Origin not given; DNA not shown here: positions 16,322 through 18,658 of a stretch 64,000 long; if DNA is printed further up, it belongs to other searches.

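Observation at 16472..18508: In-frame fusion of the essential GTPase Obg to a complete radical-SAM domain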

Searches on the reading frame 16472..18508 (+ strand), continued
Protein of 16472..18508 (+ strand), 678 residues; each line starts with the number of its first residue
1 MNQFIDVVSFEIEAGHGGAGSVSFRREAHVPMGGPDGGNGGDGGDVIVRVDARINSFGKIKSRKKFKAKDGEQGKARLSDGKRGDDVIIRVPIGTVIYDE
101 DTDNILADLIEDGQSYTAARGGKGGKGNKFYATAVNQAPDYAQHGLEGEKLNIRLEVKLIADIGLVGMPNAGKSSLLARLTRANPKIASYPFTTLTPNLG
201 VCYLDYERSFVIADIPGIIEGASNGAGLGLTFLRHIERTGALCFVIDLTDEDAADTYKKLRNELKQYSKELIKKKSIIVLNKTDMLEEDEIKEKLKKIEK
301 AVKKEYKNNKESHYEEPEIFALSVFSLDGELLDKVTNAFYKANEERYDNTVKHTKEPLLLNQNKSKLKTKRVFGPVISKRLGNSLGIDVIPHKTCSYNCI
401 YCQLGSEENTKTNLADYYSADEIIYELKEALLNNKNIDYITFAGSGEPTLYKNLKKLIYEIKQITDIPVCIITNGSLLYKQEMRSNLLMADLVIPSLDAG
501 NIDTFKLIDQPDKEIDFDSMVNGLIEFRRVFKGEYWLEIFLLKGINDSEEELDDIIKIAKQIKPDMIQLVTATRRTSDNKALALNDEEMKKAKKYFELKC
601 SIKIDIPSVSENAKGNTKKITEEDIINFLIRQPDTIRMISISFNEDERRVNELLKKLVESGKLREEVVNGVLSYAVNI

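Call 5: find_homologous_proteins(query=window:16472-18508:+, max_evalue=1e-10)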
Query window:16472-18508:+ (678 aa): 7986 proteins with E <= 1e-10 among 8000 candidates; the best 120 are listed.
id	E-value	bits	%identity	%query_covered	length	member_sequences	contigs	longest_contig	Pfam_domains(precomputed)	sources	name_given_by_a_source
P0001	0.0e+0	1500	100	100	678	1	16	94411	PF01926.30,PF04055.28,PF02421.25,PF00009.34,PF01018.29,PF04670.19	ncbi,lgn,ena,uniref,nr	ncbi:GTPase ObgE [uncultured Brachyspira sp.]|uniref:GTPase ObgE n=2 Tax=uncultured Brachyspira sp. 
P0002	0.0e+0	1498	100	100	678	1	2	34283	PF01926.30,PF04055.28,PF02421.25,PF00009.34,PF01018.29,PF04670.19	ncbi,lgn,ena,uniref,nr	ncbi:GTPase ObgE [uncultured Brachyspira sp.]|uniref:GTPase ObgE n=1 Tax=uncultured Brachyspira sp. 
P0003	0.0e+0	1493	100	100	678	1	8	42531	PF01926.30,PF04055.28,PF02421.25,PF01018.29,PF04670.19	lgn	-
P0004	0.0e+0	1394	91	100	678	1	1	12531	PF01926.30,PF04055.28,PF02421.25,PF01018.29,PF04670.19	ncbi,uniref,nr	ncbi:GTPase ObgE [Brachyspira sp.]|uniref:GTPase ObgE n=1 Tax=Brachyspira sp. TaxID=1977261 RepID=UP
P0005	0.0e+0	1383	100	93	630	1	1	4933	PF01926.30,PF04055.28,PF02421.25,PF00009.34,PF01018.29,PF04670.19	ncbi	ncbi:Obg family GTPase CgtA, partial [uncultured Brachyspira sp.]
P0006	0.0e+0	1367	89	100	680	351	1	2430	PF01926.30,PF04055.28,PF02421.25,PF01018.29,PF04670.19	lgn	-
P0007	0.0e+0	1365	89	100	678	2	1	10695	PF01926.30,PF04055.28,PF02421.25,PF01018.29,PF04670.19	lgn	-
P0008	0.0e+0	1296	85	100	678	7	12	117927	PF01926.30,PF04055.28,PF02421.25,PF00009.34,PF01018.29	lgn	-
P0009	0.0e+0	1246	82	100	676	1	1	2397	PF01926.30,PF04055.28,PF02421.25,PF00009.34,PF01018.29,PF04670.19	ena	-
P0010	0.0e+0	1246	82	100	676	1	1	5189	PF01926.30,PF04055.28,PF02421.25,PF00009.34,PF01018.29,PF04670.19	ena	-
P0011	0.0e+0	1245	82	100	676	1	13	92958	PF01926.30,PF04055.28,PF02421.25,PF00009.34,PF01018.29,PF04670.19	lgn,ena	-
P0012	0.0e+0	1245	82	100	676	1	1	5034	PF01926.30,PF04055.28,PF02421.25,PF00009.34,PF01018.29,PF04670.19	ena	-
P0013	0.0e+0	1245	82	100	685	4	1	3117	PF01926.30,PF04055.28,PF02421.25,PF01018.29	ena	-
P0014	0.0e+0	1245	83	100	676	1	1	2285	PF01926.30,PF04055.28,PF02421.25,PF00009.34,PF01018.29,PF04670.19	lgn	-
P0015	0.0e+0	1244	82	100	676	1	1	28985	PF01926.30,PF04055.28,PF02421.25,PF00009.34,PF01018.29,PF04670.19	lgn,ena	-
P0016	0.0e+0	1244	83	100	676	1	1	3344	PF01926.30,PF04055.28,PF02421.25,PF00009.34,PF01018.29,PF04670.19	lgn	-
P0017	0.0e+0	1244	82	100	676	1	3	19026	PF01926.30,PF04055.28,PF02421.25,PF00009.34,PF01018.29,PF04670.19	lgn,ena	-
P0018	0.0e+0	1244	82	100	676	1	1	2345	PF01926.30,PF04055.28,PF02421.25,PF00009.34,PF01018.29,PF04670.19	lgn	-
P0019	0.0e+0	1244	82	100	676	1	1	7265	PF01926.30,PF04055.28,PF02421.25,PF00009.34,PF01018.29,PF04670.19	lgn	-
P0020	0.0e+0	1244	82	100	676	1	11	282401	PF01926.30,PF04055.28,PF02421.25,PF00009.34,PF01018.29,PF04670.19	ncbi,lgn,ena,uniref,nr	ncbi:GTPase ObgE [Brachyspira aalborgi]|uniref:GTPase ObgE n=1 Tax=Brachyspira aalborgi TaxID=29522 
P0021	0.0e+0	1244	82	100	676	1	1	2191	PF01926.30,PF04055.28,PF02421.25,PF00009.34,PF01018.29,PF04670.19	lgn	-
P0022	0.0e+0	1243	82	100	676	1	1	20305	PF01926.30,PF04055.28,PF02421.25,PF00009.34,PF01018.29,PF04670.19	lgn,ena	-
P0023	0.0e+0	1243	82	100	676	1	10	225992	PF01926.30,PF04055.28,PF02421.25,PF00009.34,PF01018.29,PF04670.19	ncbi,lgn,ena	-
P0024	0.0e+0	1243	82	100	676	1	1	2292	PF01926.30,PF04055.28,PF02421.25,PF00009.34,PF01018.29,PF04670.19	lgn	-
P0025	0.0e+0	1243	82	100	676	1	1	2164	PF01926.30,PF04055.28,PF02421.25,PF00009.34,PF01018.29,PF04670.19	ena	-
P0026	0.0e+0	1243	82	100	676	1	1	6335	PF01926.30,PF04055.28,PF02421.25,PF00009.34,PF01018.29,PF04670.19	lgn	-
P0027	0.0e+0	1243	82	100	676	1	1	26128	PF01926.30,PF04055.28,PF02421.25,PF00009.34,PF01018.29,PF04670.19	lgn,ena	-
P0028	0.0e+0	1243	82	100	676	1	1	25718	PF01926.30,PF04055.28,PF02421.25,PF00009.34,PF01018.29,PF04670.19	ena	-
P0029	0.0e+0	1243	82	100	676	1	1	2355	PF01926.30,PF04055.28,PF02421.25,PF00009.34,PF01018.29,PF04670.19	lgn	-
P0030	0.0e+0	1243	82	100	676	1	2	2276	PF01926.30,PF04055.28,PF02421.25,PF00009.34,PF01018.29,PF04670.19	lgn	-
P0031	0.0e+0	1243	82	100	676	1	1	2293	PF01926.30,PF04055.28,PF02421.25,PF00009.34,PF01018.29,PF04670.19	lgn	-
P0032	0.0e+0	1243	82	100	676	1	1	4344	PF01926.30,PF04055.28,PF02421.25,PF00009.34,PF01018.29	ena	-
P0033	0.0e+0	1243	82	100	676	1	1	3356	PF01926.30,PF04055.28,PF02421.25,PF00009.34,PF01018.29,PF04670.19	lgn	-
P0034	0.0e+0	1243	82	100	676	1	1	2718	PF01926.30,PF04055.28,PF02421.25,PF00009.34,PF01018.29,PF04670.19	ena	-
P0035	0.0e+0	1243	82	100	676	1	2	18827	PF01926.30,PF04055.28,PF02421.25,PF00009.34,PF01018.29,PF04670.19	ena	-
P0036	0.0e+0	1243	82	100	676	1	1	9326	PF01926.30,PF04055.28,PF02421.25,PF00009.34,PF01018.29,PF04670.19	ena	-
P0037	0.0e+0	1243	82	100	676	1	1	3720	PF01926.30,PF04055.28,PF02421.25,PF00009.34,PF01018.29,PF04670.19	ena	-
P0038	0.0e+0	1242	82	100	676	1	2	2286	PF01926.30,PF04055.28,PF02421.25,PF00009.34,PF01018.29,PF04670.19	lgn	-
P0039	0.0e+0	1242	82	100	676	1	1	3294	PF01926.30,PF04055.28,PF02421.25,PF00009.34,PF01018.29,PF04670.19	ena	-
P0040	0.0e+0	1242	82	100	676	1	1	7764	PF01926.30,PF04055.28,PF02421.25,PF00009.34,PF01018.29,PF04670.19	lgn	-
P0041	0.0e+0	1242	82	100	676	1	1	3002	PF01926.30,PF04055.28,PF02421.25,PF00009.34,PF01018.29,PF04670.19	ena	-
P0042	0.0e+0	1242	82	100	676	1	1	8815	PF01926.30,PF04055.28,PF02421.25,PF00009.34,PF01018.29,PF04670.19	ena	-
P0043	0.0e+0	1242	82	100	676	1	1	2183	PF01926.30,PF04055.28,PF02421.25,PF00009.34,PF01018.29,PF04670.19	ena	-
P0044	0.0e+0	1242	82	100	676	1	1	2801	PF01926.30,PF04055.28,PF02421.25,PF00009.34,PF01018.29,PF04670.19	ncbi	-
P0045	0.0e+0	1242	82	100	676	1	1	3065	PF01926.30,PF04055.28,PF02421.25,PF00009.34,PF01018.29,PF04670.19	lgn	-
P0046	0.0e+0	1242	82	100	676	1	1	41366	PF01926.30,PF04055.28,PF02421.25,PF00009.34,PF01018.29,PF04670.19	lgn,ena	-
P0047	0.0e+0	1242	82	100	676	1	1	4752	PF01926.30,PF04055.28,PF02421.25,PF00009.34,PF01018.29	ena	-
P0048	0.0e+0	1242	82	100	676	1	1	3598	PF01926.30,PF04055.28,PF02421.25,PF00009.34,PF01018.29,PF04670.19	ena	-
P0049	0.0e+0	1242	82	100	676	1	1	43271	PF01926.30,PF04055.28,PF02421.25,PF00009.34,PF01018.29,PF04670.19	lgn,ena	-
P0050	0.0e+0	1242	82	100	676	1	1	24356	PF01926.30,PF04055.28,PF02421.25,PF00009.34,PF01018.29,PF04670.19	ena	-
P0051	0.0e+0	1242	82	100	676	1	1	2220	PF01926.30,PF04055.28,PF02421.25,PF00009.34,PF01018.29,PF04670.19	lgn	-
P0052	0.0e+0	1242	82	100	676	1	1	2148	PF01926.30,PF04055.28,PF02421.25,PF00009.34,PF01018.29,PF04670.19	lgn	-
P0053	0.0e+0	1242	82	100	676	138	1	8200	PF01926.30,PF04055.28,PF02421.25,PF00009.34,PF01018.29,PF04670.19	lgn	-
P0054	0.0e+0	1242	82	100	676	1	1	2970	PF01926.30,PF04055.28,PF02421.25,PF00009.34,PF01018.29,PF04670.19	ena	-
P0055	0.0e+0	1242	82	100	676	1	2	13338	PF01926.30,PF04055.28,PF02421.25,PF00009.34,PF01018.29,PF04670.19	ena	-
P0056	0.0e+0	1242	82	100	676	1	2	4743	PF01926.30,PF04055.28,PF02421.25,PF00009.34,PF01018.29,PF04670.19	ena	-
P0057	0.0e+0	1242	82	100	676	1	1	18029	PF01926.30,PF04055.28,PF02421.25,PF00009.34,PF01018.29,PF04670.19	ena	-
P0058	0.0e+0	1242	82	100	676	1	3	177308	PF01926.30,PF04055.28,PF02421.25,PF00009.34,PF01018.29,PF04670.19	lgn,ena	-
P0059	0.0e+0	1242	82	100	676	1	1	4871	PF01926.30,PF04055.28,PF02421.25,PF00009.34,PF01018.29,PF04670.19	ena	-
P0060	0.0e+0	1241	82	100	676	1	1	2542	PF01926.30,PF04055.28,PF02421.25,PF00009.34,PF01018.29,PF04670.19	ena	-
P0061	0.0e+0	1241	82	100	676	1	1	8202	PF01926.30,PF04055.28,PF02421.25,PF00009.34,PF01018.29,PF04670.19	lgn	-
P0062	0.0e+0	1241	82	100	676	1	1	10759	PF01926.30,PF04055.28,PF02421.25,PF00009.34,PF01018.29,PF04670.19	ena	-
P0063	0.0e+0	1241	82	100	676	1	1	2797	PF01926.30,PF04055.28,PF02421.25,PF00009.34,PF01018.29,PF04670.19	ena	-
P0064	0.0e+0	1241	82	100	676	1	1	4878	PF01926.30,PF04055.28,PF02421.25,PF00009.34,PF01018.29,PF04670.19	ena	-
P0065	0.0e+0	1241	82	100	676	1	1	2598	PF01926.30,PF04055.28,PF02421.25,PF00009.34,PF01018.29,PF04670.19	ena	-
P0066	0.0e+0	1241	82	100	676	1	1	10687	PF01926.30,PF04055.28,PF02421.25,PF00009.34,PF01018.29,PF04670.19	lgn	-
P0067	0.0e+0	1241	82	100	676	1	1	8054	PF01926.30,PF04055.28,PF02421.25,PF00009.34,PF01018.29,PF04670.19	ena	-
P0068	0.0e+0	1241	82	100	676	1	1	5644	PF01926.30,PF04055.28,PF02421.25,PF00009.34,PF01018.29,PF04670.19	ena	-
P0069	0.0e+0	1241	82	100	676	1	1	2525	PF01926.30,PF04055.28,PF02421.25,PF00009.34,PF01018.29,PF04670.19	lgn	-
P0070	0.0e+0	1241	82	100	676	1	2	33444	PF01926.30,PF04055.28,PF02421.25,PF00009.34,PF01018.29,PF04670.19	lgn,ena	-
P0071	0.0e+0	1241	82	100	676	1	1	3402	PF01926.30,PF04055.28,PF02421.25,PF00009.34,PF01018.29,PF04670.19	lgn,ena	-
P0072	0.0e+0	1241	82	100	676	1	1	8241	PF01926.30,PF04055.28,PF02421.25,PF00009.34,PF01018.29,PF04670.19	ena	-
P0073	0.0e+0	1241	82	100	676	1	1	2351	PF01926.30,PF04055.28,PF02421.25,PF00009.34,PF01018.29,PF04670.19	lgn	-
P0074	0.0e+0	1241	82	100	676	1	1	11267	PF01926.30,PF04055.28,PF02421.25,PF00009.34,PF01018.29,PF04670.19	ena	-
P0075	0.0e+0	1241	82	100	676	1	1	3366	PF01926.30,PF04055.28,PF02421.25,PF00009.34,PF01018.29,PF04670.19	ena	-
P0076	0.0e+0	1241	82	100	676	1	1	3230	PF01926.30,PF04055.28,PF02421.25,PF00009.34,PF01018.29,PF04670.19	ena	-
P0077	0.0e+0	1241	82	100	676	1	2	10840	PF01926.30,PF04055.28,PF02421.25,PF00009.34,PF01018.29,PF04670.19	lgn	-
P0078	0.0e+0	1241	82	100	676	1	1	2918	PF01926.30,PF04055.28,PF02421.25,PF00009.34,PF01018.29,PF04670.19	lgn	-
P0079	0.0e+0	1241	82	100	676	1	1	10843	PF01926.30,PF04055.28,PF02421.25,PF00009.34,PF01018.29,PF04670.19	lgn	-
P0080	0.0e+0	1241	82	100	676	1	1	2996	PF01926.30,PF04055.28,PF02421.25,PF00009.34,PF01018.29,PF04670.19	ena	-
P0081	0.0e+0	1240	82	100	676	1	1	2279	PF01926.30,PF04055.28,PF02421.25,PF00009.34,PF01018.29,PF04670.19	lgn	-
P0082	0.0e+0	1240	82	100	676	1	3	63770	PF01926.30,PF04055.28,PF02421.25,PF00009.34,PF01018.29,PF04670.19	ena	-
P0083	0.0e+0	1240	82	100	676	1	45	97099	PF01926.30,PF04055.28,PF02421.25,PF00009.34,PF01018.29,PF04670.19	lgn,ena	-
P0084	0.0e+0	1240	82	100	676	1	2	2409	PF01926.30,PF04055.28,PF02421.25,PF00009.34,PF01018.29,PF04670.19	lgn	-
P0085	0.0e+0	1240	82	100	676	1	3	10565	PF01926.30,PF04055.28,PF02421.25,PF00009.34,PF01018.29,PF04670.19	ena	-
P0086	0.0e+0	1240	82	100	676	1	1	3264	PF01926.30,PF04055.28,PF02421.25,PF00009.34,PF01018.29,PF04670.19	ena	-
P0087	0.0e+0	1240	82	100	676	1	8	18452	PF01926.30,PF04055.28,PF02421.25,PF00009.34,PF01018.29,PF04670.19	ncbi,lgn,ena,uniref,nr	ncbi:GTPase ObgE [uncultured Brachyspira sp.]|uniref:GTPase ObgE n=1 Tax=uncultured Brachyspira sp. 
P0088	0.0e+0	1240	82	100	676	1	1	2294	PF01926.30,PF04055.28,PF02421.25,PF00009.34,PF01018.29,PF04670.19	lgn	-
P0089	0.0e+0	1240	82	100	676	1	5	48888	PF01926.30,PF04055.28,PF02421.25,PF00009.34,PF01018.29,PF04670.19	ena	-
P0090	0.0e+0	1240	82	100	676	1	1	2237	PF01926.30,PF04055.28,PF02421.25,PF00009.34,PF01018.29,PF04670.19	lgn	-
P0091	0.0e+0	1240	82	100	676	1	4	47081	PF01926.30,PF04055.28,PF02421.25,PF00009.34,PF01018.29,PF04670.19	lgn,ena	-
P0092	0.0e+0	1240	82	100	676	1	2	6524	PF01926.30,PF04055.28,PF02421.25,PF00009.34,PF01018.29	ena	-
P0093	0.0e+0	1240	82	100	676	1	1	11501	PF01926.30,PF04055.28,PF02421.25,PF00009.34,PF01018.29,PF04670.19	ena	-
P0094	0.0e+0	1240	82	100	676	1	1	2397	PF01926.30,PF04055.28,PF02421.25,PF00009.34,PF01018.29,PF04670.19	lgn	-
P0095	0.0e+0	1240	82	100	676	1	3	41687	PF01926.30,PF04055.28,PF02421.25,PF00009.34,PF01018.29,PF04670.19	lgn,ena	-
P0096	0.0e+0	1240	82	100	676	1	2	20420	PF01926.30,PF04055.28,PF02421.25,PF00009.34,PF01018.29,PF04670.19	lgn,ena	-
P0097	0.0e+0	1240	82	100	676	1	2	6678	PF01926.30,PF04055.28,PF02421.25,PF00009.34,PF01018.29,PF04670.19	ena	-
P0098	0.0e+0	1240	82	100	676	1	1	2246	PF01926.30,PF04055.28,PF02421.25,PF00009.34,PF01018.29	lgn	-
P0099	0.0e+0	1240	82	100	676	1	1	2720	PF01926.30,PF04055.28,PF02421.25,PF00009.34,PF01018.29,PF04670.19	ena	-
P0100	0.0e+0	1240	82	100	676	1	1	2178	PF01926.30,PF04055.28,PF02421.25,PF00009.34,PF01018.29,PF04670.19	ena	-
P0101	0.0e+0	1240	82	100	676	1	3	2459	PF01926.30,PF04055.28,PF02421.25,PF00009.34,PF01018.29,PF04670.19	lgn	-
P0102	0.0e+0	1240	82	100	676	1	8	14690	PF01926.30,PF04055.28,PF02421.25,PF00009.34,PF01018.29,PF04670.19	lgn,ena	-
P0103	0.0e+0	1240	82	100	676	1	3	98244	PF01926.30,PF04055.28,PF02421.25,PF00009.34,PF01018.29,PF04670.19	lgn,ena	-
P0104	0.0e+0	1240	82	100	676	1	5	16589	PF01926.30,PF04055.28,PF02421.25,PF00009.34,PF01018.29,PF04670.19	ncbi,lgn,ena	-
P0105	0.0e+0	1240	82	100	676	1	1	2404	PF01926.30,PF04055.28,PF02421.25,PF00009.34,PF01018.29,PF04670.19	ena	-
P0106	0.0e+0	1240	82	100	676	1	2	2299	PF01926.30,PF04055.28,PF02421.25,PF00009.34,PF01018.29,PF04670.19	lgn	-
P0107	0.0e+0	1240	82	100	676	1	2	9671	PF01926.30,PF04055.28,PF02421.25,PF00009.34,PF01018.29,PF04670.19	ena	-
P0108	0.0e+0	1240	82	100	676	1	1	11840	PF01926.30,PF04055.28,PF02421.25,PF00009.34,PF01018.29,PF04670.19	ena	-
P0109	0.0e+0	1240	82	100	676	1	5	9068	PF01926.30,PF04055.28,PF02421.25,PF00009.34,PF01018.29,PF04670.19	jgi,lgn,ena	jgi:GTP-binding protein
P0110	0.0e+0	1240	82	100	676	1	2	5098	PF01926.30,PF04055.28,PF02421.25,PF00009.34,PF01018.29,PF04670.19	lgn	-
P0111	0.0e+0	1240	82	100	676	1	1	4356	PF01926.30,PF04055.28,PF02421.25,PF00009.34,PF01018.29,PF04670.19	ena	-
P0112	0.0e+0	1240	82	100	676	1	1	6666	PF01926.30,PF04055.28,PF02421.25,PF00009.34,PF01018.29,PF04670.19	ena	-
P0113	0.0e+0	1240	82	100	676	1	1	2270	PF01926.30,PF04055.28,PF02421.25,PF00009.34,PF01018.29,PF04670.19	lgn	-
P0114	0.0e+0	1240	82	100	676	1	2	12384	PF01926.30,PF04055.28,PF02421.25,PF00009.34,PF01018.29,PF04670.19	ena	-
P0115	0.0e+0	1240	82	100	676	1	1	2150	PF01926.30,PF04055.28,PF02421.25,PF00009.34,PF01018.29,PF04670.19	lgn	-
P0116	0.0e+0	1239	82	100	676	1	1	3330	PF01926.30,PF04055.28,PF02421.25,PF00009.34,PF01018.29,PF04670.19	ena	-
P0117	0.0e+0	1239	82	100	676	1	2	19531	PF01926.30,PF04055.28,PF02421.25,PF00009.34,PF01018.29,PF04670.19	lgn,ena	-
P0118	0.0e+0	1239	82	100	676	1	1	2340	PF01926.30,PF04055.28,PF02421.25,PF00009.34,PF01018.29,PF04670.19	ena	-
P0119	0.0e+0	1239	82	100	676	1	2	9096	PF01926.30,PF04055.28,PF02421.25,PF00009.34,PF01018.29,PF04670.19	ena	-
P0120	0.0e+0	1239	82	100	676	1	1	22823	PF01926.30,PF04055.28,PF02421.25,PF00009.34,PF01018.29,PF04670.19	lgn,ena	-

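Call 24: find_encoding_contigs(protein=P0020, flank=5000, max_places=2)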
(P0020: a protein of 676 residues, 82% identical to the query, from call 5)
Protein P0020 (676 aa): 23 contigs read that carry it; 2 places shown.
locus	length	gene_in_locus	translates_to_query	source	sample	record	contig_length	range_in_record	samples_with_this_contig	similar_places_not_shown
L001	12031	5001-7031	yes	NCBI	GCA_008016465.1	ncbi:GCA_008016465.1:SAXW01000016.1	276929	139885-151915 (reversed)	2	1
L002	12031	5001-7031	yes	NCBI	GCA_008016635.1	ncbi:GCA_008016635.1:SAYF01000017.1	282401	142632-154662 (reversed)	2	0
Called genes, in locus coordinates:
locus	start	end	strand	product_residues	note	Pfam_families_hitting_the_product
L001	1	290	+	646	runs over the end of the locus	PF07715:Plug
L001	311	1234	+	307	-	PF01497:Peripla_BP_2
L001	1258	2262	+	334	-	PF01032:FecCD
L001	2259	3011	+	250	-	PF02463:SMC_N (weak), PF13175:AAA_15 (faint), PF13476:AAA_23 (faint), PF00005:ABC_tran, PF13173:AAA_14 (faint), PF13304:AAA_21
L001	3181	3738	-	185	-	-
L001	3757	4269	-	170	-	-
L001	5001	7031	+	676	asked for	PF01018:GTP1_OBG, PF00009:GTP_EFTU (faint), PF01926:MMR_HSR1, PF02421:FeoB_N, PF04670:Gtr1_RagA (weak), PF04055:Radical_SAM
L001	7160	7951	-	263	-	-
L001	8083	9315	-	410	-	PF00291:PALP, PF13291:ACT_4 (weak)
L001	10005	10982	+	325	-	PF05448:AXE1, PF00326:Peptidase_S9 (weak)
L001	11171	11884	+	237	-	PF00849:PseudoU_synth_2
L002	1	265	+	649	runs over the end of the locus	PF07715:Plug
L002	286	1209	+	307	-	PF01497:Peripla_BP_2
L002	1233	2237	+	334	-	PF01032:FecCD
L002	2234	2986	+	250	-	PF02463:SMC_N (weak), PF13175:AAA_15 (faint), PF13476:AAA_23 (faint), PF00005:ABC_tran, PF13173:AAA_14 (faint), PF13304:AAA_21 (weak)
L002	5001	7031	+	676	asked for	PF01018:GTP1_OBG, PF00009:GTP_EFTU (faint), PF01926:MMR_HSR1, PF02421:FeoB_N, PF04670:Gtr1_RagA (weak), PF04055:Radical_SAM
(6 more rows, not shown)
